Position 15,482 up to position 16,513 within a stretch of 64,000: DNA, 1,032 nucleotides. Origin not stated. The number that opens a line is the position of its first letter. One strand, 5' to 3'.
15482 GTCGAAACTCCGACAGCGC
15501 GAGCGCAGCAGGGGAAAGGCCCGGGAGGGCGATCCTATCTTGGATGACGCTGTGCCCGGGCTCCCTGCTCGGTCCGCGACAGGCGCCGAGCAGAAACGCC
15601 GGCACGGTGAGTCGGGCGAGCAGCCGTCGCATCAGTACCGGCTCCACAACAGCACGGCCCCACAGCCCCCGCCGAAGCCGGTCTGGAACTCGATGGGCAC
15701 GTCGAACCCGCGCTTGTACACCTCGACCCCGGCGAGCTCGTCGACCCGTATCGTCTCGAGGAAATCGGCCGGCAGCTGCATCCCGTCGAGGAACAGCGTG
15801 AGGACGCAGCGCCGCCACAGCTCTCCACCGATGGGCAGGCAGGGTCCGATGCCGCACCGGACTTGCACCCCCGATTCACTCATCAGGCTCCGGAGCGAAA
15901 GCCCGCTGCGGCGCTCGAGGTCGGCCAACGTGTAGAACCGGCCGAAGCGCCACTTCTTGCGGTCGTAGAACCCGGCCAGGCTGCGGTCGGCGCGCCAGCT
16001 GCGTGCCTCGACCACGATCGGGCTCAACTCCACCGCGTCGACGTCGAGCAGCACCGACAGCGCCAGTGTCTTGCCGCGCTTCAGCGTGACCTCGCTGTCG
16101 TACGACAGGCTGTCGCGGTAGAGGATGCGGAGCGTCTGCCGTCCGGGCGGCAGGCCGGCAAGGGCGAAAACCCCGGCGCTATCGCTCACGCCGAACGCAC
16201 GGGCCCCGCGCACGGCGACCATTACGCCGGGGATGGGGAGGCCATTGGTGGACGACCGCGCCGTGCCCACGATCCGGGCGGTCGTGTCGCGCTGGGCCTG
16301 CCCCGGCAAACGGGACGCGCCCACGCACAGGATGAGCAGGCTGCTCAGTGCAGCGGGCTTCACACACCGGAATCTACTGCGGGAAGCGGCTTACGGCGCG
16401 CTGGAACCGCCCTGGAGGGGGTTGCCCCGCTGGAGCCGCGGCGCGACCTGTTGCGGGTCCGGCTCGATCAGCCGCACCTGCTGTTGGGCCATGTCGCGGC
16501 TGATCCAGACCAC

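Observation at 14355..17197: Textbook sigma-54 promoter with upstream palindromic boxes driving an uncharacterised secreted trio (JAB-like, barrel-less plug protein, lipoprotein)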

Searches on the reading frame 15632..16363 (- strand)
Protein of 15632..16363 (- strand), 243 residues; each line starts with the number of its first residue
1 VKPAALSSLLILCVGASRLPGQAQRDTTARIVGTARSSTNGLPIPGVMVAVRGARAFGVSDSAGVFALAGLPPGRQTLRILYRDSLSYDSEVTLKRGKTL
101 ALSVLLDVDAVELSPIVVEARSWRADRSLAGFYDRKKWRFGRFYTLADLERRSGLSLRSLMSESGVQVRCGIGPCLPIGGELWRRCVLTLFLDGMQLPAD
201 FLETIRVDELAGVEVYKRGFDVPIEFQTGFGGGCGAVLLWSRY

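Call 5: search_protein_families(library=pfam, proteins=[window:15632-16363:-], max_evalue=0.1)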
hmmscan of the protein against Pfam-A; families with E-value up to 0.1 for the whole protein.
window:15632-16363:- (243 aa): 2 families
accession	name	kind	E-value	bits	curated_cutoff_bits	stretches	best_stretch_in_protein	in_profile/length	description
PF13620.12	CarboxypepD_reg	-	1.7e-09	38.3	32.3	1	31-105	2-80/82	Carboxypeptidase regulatory-like domain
PF13715.12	CarbopepD_reg_2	-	4.2e-09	36.8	32.2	1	33-118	3-88/88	CarboxypepD_reg-like domain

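Call 30: search_solved_structures(query=window:15632-16363:-, max_evalue=1, show_alignments=2)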
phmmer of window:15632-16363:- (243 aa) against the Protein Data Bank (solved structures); distinct sequences matched with E-value up to 1: 0.

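Call 38: find_homologous_proteins(query=window:15632-16363:-)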
Query window:15632-16363:- (243 aa): 259 proteins with E <= 0.001 among 3855 candidates; the best 120 are listed.
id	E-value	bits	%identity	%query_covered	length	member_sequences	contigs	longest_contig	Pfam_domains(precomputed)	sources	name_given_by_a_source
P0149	6.0e-150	515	97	100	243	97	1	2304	PF13715.13,PF13620.13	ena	-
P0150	3.0e-142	490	93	100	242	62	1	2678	PF13715.13,PF13620.13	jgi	-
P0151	6.5e-133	459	87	100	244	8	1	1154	PF13715.13,PF13620.13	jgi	jgi:hypothetical protein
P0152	2.3e-127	441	95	86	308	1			PF13715.13,PF13620.13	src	-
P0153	2.9e-124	431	82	100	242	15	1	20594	PF13715.13,PF13620.13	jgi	-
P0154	3.9e-122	424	80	100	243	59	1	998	PF13715.13,PF13620.13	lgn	-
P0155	4.9e-118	411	78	100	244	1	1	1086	PF13715.13,PF13620.13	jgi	-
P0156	1.1e-113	397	74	100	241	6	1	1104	PF13715.13,PF13620.13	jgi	-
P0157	1.7e-113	396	77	100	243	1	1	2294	PF13715.13,PF13620.13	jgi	jgi:carboxypeptidase family protein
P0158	1.3e-112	393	74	100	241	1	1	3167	PF13715.13,PF13620.13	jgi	-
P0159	1.4e-111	390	75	100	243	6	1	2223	PF13715.13,PF13620.13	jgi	-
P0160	2.9e-111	389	75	96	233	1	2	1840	PF13715.13,PF13620.13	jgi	jgi:hypothetical protein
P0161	3.1e-111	388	80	92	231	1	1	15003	PF13715.13,PF13620.13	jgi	jgi:hypothetical protein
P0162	1.4e-110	386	71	100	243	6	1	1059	PF13715.13,PF13620.13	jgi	-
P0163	5.9e-106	371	72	100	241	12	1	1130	PF13715.13,PF13620.13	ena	-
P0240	5.2e-84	299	60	98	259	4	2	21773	PF13715.13,PF13620.13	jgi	jgi:hypothetical protein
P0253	6.4e-79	283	58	98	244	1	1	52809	PF13715.13,PF13620.13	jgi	jgi:Carboxypeptidase regulatory-like domain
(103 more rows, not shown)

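Call 42: search_solved_structures(query=A3, max_evalue=10, show_alignments=3)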
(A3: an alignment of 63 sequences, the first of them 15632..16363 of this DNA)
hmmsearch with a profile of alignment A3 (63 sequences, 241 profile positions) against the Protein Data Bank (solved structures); distinct sequences matched with E-value up to 10: 7.
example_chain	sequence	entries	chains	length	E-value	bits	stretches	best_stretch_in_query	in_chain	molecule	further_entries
9gbc_A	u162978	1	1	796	0.02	17.6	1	9-122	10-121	TonB-linked outer membrane receptor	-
4wi0_B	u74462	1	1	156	0.066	15.9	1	43-95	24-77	Cellulosomal scaffoldin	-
4u3s_B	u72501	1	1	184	0.091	15.4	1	43-94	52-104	Cellulosomal scaffoldin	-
6sli_B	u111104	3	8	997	0.12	15.1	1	29-87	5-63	RagA protein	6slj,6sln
6qm7_E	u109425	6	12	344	0.32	13.7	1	85-128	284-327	Proteasome alpha5 chain | Proteasome subunit alpha type | Proteasome alpha 5 subunit, putative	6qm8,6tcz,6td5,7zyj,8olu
4icr_A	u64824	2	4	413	1.4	11.5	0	85-128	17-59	Aminopeptidase PepS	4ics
4icq_A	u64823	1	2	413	1.4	11.5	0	85-128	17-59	Aminopeptidase PepS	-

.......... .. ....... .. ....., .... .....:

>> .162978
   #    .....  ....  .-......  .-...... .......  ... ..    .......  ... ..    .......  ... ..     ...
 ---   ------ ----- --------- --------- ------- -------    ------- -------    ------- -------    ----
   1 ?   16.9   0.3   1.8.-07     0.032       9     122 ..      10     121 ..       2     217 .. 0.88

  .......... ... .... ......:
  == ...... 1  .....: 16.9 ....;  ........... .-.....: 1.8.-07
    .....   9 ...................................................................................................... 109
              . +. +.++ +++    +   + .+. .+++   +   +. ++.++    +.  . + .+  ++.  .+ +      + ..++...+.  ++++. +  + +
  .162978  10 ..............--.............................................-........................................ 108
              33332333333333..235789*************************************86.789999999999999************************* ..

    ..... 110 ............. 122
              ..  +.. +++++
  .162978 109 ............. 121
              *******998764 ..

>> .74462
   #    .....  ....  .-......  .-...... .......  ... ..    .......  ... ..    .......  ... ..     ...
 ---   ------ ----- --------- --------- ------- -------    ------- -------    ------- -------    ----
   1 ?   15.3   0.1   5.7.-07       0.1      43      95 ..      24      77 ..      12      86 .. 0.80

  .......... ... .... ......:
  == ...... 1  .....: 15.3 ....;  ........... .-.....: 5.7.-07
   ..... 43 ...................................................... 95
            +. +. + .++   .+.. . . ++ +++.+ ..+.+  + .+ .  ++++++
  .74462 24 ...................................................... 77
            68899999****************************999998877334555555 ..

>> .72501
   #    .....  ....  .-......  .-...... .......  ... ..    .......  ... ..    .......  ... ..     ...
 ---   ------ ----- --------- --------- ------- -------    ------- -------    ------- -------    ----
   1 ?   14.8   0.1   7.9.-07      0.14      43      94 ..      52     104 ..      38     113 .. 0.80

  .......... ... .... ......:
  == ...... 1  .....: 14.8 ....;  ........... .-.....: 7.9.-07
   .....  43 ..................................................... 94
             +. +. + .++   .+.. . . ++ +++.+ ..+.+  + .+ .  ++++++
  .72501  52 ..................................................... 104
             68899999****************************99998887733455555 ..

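Call 52: predict_structure(alignment_id=A3)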
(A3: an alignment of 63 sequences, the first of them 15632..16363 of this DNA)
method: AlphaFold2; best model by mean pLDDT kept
length: 243 residues; sequences in the alignment: 63
mean_pLDDT: 83.2   pTM: 0.78
mean pLDDT of the five models: 83.2, 80.8, 77.7, 77.6, 75.0
residues with pLDDT >= 90: 134; 70-90: 70; 50-70: 15; < 50: 24
segments of 3 or more residues with pLDDT < 50: 1-22
pLDDT, mean of each block of 10 residues (from residue 1): 41 41 69 94 95 90 96 93 86 93 84 66 83 90 94 90 92 86 82 89 91 92 79 82 84
secondary structure, 60 per line:
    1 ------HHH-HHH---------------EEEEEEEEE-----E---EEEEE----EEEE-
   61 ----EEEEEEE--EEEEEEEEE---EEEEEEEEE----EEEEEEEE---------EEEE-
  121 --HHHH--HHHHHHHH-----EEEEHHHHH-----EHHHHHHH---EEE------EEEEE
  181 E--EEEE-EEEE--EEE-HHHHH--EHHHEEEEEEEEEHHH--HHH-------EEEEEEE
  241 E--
elements in order: E29-37 E47-51 E56-59 E65-71 E74-82 E86-94 E99-106 E116-119 H123-126 H129-136 E142-145 H146-150 H157-163 E167-169 E176-181 E184-187 E189-192 E195-197 H199-203 E210-218 E234-241

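Call 57: fold_search(model_id=the predicted structure, library=pdb)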
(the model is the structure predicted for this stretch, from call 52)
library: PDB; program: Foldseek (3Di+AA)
matches with E <= 10: 1110; with E <= 0.001: 24
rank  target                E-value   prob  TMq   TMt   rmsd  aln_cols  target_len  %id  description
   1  5k39_B                2.6e-05  1.00  0.26  0.41   3.4        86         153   22  THE TYPE II COHESIN DOCKERIN COMPLEX FROM CLOSTRIDIUM THERMOCELLUM (released 2017-03-29)
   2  7bam_A                3.1e-05  1.00  0.32  0.05   4.1        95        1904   15  human Teneurin4 WT C2 (released 2021-12-01)
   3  6hif_Y                3.9e-05  1.00  0.28  0.72   2.4        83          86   25  Kuenenia stuttgartiensis hydrazine dehydrogenase complex (released 2019-04-17)
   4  7ban_A                8.4e-05  1.00  0.32  0.04   5.3        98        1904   17  human Teneurin4 Mut C2 (released 2022-01-12)
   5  4v4c_B                1.1e-04  1.00  0.28  0.25   2.7        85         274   19  Crystal Structure of Pyrogallol-Phloroglucinol Transhydroxylase from Pelobacter acidigallici (released 2014-07-09)
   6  8fia_A                1.4e-04  1.00  0.30  0.04   2.0        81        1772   21  The structure of fly Teneurin self assembly (released 2023-05-03)
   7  5m0y_B                1.4e-04  1.00  0.26  0.40   3.3        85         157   21  Crystal Structure of the CohScaA-XDocCipB type II complex from Clostridium thermocellum at 1.5Angstrom resolution (released 2017-09-06)
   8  4u3s_B                2.3e-04  1.00  0.25  0.37   4.0        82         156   23  Crystal structure of Coh3ScaB-XDoc_M1ScaA complex: A N-terminal interface mutant of type II Cohesin-X-Dockerin complex (released 2015-07-29)
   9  8r50_A                2.9e-04  1.00  0.31  0.04   6.0       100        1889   17  Mouse teneurin-3 compact dimer - A1B1 isoform (released 2024-05-08)
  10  6fb3_A                3.1e-04  1.00  0.28  0.04   5.7        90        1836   23  Teneurin 2 Partial Extracellular Domain (released 2018-03-28)
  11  2nsm                  3.1e-04  1.00  0.26  0.17   3.5        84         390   15  Crystal structure of the human carboxypeptidase N (Kininase I) catalytic domain (released 2007-04-24)
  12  4wi0_B                3.6e-04  1.00  0.26  0.40   3.5        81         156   20  Crystal structure of Coh3ScaB-XDoc_M2ScaA complex: A C-terminal interface mutant of type II Cohesin-X-Dockerin complex (released 2015-10-07)
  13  8r51_A                4.6e-04  1.00  0.30  0.04   6.9        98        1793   17  Mouse teneurin-3 non-compact subunit - A1B1 isoform (released 2024-05-08)
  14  5g5d_B                4.9e-04  1.00  0.26  0.40   2.8        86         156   19  Crystal Structure of the CohScaC2-XDocCipA type II complex from Clostridium thermocellum (released 2017-04-05)
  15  3njx                  5.8e-04  1.00  0.28  0.14   3.6        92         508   20  Rhamnogalacturonan Lyase from Aspergillus aculeatus mutant H210A (released 2010-10-06)
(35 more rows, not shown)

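Call 58: search_protein_families(library=pfam, alignment_id=A3, max_evalue=10)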
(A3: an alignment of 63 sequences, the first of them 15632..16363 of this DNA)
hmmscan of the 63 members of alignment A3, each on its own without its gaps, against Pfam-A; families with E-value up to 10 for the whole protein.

A. member 1, window:15632-16363:- (243 aa): 2 families
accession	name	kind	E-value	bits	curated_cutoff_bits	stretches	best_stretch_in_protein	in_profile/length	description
PF13620.12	CarboxypepD_reg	-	1.7e-09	38.3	32.3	1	31-105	2-80/82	Carboxypeptidase regulatory-like domain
PF13715.12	CarbopepD_reg_2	-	4.2e-09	36.8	32.2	1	33-118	3-88/88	CarboxypepD_reg-like domain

B. families by the number of members that match (of 63 scanned): 11 families
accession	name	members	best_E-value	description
PF13620.12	CarboxypepD_reg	63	1.3e-12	Carboxypeptidase regulatory-like domain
PF13715.12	CarbopepD_reg_2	63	1.6e-12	CarboxypepD_reg-like domain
PF04278.17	Tic22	31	0.0023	Tic22-like family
PF16640.11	Big_3_5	4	0.0097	Bacterial Ig-like domain (group 3)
PF07715.20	Plug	3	0.037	TonB-dependent Receptor Plug Domain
PF25020.1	TTR_TEN1-4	3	0.088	Teneurin TTR-like domain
PF23193.1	NOMO_3rd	2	0.083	NOMO third transthyretin-like domain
PF08308.17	PEGA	1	0.039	PEGA domain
PF13411.12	MerR_1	1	0.093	MerR HTH family regulatory protein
PF03168.19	LEA_2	1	0.36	Late embryogenesis abundant protein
PF05969.16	PSII_Ycf12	1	1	Photosystem II complex subunit Ycf12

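Call 72: search_protein_families(library=ncbifam, proteins=[window:15632-16363:-], max_evalue=0.01)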
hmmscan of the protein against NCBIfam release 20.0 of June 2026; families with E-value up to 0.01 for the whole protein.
window:15632-16363:- (243 aa): 1 family
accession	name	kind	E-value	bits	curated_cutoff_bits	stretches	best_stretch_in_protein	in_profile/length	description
NF052345.1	S_layer_anammox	exception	0.0015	16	1400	1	16-109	1300-1394/1596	Kustd1514 family S-layer glycoprotein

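Call 73: find_encoding_contigs(protein=P0253, flank=4000, max_places=2)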
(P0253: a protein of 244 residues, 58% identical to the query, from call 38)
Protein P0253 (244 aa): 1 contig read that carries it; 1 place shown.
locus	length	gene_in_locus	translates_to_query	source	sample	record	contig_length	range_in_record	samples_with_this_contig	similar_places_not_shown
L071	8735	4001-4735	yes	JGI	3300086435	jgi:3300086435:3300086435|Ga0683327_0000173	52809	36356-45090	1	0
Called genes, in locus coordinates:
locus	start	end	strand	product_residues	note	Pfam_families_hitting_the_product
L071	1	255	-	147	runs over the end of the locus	PF01281:Ribosomal_L9_N, PF03948:Ribosomal_L9_C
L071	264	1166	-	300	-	PF09991:DUF2232 (faint)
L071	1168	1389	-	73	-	PF01084:Ribosomal_S18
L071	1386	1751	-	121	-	PF01250:Ribosomal_S6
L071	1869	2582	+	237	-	PF13620:CarboxypepD_reg, PF13715:CarbopepD_reg_2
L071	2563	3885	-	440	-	PF00563:EAL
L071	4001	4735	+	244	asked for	PF13620:CarboxypepD_reg, PF13715:CarbopepD_reg_2 (weak)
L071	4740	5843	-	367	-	PF01926:MMR_HSR1, PF02421:FeoB_N, PF06071:YchF-GTPase_C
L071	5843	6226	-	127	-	PF01195:Pept_tRNA_hydro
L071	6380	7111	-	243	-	PF01386:Ribosomal_L25p, PF14693:Ribosomal_TL5_C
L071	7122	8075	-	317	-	PF13793:Pribosyltran_N, PF00156:Pribosyltran, PF14572:Pribosyl_synth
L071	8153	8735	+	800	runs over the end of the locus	PF00069:Pkinase, PF07714:PK_Tyr_Ser-Thr, PF14559:TPR_19 (faint)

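Call 74: find_encoding_contigs(protein=P0240, flank=4000, max_places=2)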
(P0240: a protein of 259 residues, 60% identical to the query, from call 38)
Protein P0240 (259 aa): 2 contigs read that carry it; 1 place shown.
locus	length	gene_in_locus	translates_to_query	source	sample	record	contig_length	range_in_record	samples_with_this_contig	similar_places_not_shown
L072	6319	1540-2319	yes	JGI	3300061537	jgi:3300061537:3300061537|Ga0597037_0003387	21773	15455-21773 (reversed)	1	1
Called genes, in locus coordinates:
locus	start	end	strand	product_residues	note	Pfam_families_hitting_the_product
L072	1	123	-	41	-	?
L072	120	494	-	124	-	PF01250:Ribosomal_S6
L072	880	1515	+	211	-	PF14464:Prok-JAB (weak)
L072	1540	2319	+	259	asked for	PF13620:CarboxypepD_reg, PF13715:CarbopepD_reg_2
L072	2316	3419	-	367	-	PF01926:MMR_HSR1, PF02421:FeoB_N, PF06071:YchF-GTPase_C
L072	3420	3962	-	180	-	PF01195:Pept_tRNA_hydro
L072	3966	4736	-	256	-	PF01386:Ribosomal_L25p, PF14693:Ribosomal_TL5_C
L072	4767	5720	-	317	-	PF13793:Pribosyltran_N, PF00156:Pribosyltran, PF14572:Pribosyl_synth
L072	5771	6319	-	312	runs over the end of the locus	PF14238:DUF4340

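Call 91: search_protein_families(library=padloc, proteins=[window:15632-16363:-], max_evalue=0.01)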
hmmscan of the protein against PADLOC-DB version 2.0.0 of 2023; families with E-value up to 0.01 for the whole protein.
window:15632-16363:- (243 aa): 0 families

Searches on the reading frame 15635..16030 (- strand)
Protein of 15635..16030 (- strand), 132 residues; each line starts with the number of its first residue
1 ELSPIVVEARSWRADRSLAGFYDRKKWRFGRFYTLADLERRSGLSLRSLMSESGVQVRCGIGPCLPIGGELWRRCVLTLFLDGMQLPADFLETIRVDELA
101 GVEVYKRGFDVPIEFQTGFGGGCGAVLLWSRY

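Call 61: search_solved_structures(query=A4, max_evalue=10, show_alignments=3)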
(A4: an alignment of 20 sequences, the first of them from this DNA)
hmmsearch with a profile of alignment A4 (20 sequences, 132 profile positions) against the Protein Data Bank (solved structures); distinct sequences matched with E-value up to 10: 0.
